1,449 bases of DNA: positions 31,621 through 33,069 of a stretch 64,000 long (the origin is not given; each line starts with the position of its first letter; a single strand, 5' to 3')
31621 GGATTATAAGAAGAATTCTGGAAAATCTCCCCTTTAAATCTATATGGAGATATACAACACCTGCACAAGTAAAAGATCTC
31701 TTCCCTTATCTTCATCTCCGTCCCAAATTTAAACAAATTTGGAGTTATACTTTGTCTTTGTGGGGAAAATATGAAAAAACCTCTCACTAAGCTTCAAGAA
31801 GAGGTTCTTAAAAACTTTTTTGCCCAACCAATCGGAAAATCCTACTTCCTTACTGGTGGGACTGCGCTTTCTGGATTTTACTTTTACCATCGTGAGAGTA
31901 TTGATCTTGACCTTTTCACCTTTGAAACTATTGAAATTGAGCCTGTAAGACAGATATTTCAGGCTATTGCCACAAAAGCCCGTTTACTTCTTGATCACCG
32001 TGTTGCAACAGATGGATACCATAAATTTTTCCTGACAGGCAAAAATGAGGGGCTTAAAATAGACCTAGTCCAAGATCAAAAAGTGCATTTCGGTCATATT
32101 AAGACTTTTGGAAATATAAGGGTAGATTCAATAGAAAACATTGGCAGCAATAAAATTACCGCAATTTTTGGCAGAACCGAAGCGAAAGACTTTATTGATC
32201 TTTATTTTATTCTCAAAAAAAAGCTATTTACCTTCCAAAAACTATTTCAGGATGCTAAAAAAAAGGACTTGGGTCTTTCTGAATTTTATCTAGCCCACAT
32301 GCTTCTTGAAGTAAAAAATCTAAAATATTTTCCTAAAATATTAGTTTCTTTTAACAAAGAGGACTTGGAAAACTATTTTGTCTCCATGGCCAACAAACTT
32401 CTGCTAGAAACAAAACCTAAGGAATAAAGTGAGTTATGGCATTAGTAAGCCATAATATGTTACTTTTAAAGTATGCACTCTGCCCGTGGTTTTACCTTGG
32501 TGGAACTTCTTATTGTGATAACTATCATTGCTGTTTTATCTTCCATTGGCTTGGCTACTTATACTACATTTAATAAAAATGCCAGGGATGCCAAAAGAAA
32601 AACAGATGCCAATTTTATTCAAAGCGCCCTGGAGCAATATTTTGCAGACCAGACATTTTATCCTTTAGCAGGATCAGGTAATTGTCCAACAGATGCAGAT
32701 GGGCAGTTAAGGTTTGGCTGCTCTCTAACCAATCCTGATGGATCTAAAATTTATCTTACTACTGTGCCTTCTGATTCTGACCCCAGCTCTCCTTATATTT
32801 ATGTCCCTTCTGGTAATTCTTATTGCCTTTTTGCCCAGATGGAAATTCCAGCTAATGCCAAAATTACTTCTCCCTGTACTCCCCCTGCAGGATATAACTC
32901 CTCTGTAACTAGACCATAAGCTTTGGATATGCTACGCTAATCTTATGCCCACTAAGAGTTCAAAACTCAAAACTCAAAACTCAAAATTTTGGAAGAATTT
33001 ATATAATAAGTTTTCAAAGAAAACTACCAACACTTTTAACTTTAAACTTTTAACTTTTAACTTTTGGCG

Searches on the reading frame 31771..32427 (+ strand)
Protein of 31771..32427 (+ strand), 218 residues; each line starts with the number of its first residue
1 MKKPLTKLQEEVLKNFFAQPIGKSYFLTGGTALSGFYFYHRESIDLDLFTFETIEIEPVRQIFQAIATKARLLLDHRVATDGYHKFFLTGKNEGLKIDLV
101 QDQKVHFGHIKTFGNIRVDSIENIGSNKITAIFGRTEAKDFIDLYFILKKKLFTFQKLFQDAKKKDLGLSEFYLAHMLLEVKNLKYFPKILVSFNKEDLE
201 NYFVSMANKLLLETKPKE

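Call 81: search_protein_families(library=pfam, proteins=[window:31771-32427:+], max_evalue=0.00001)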
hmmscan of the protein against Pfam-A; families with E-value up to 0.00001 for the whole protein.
window:31771-32427:+ (218 aa): 1 family
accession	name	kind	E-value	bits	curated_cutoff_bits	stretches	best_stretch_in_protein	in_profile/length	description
PF08843.17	AbiEii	-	3.7e-14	53.7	22.5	1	13-166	3-189/238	Nucleotidyl transferase AbiEii toxin, Type IV TA system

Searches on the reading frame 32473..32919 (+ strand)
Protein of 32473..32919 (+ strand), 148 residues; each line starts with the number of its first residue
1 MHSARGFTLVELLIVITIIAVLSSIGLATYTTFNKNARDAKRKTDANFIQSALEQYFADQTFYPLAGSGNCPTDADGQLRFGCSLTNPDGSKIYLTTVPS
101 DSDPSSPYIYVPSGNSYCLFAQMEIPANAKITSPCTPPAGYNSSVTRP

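Call 81: search_protein_families(library=pfam, proteins=[window:32473-32919:+], max_evalue=0.00001)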
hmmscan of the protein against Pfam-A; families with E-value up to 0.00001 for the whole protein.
window:32473-32919:+ (148 aa): 1 family
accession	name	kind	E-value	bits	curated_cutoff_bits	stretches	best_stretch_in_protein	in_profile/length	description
PF07963.17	N_methyl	-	4.7e-08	32.7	21.2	1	1-25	1-25/27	Prokaryotic N-terminal methylation motif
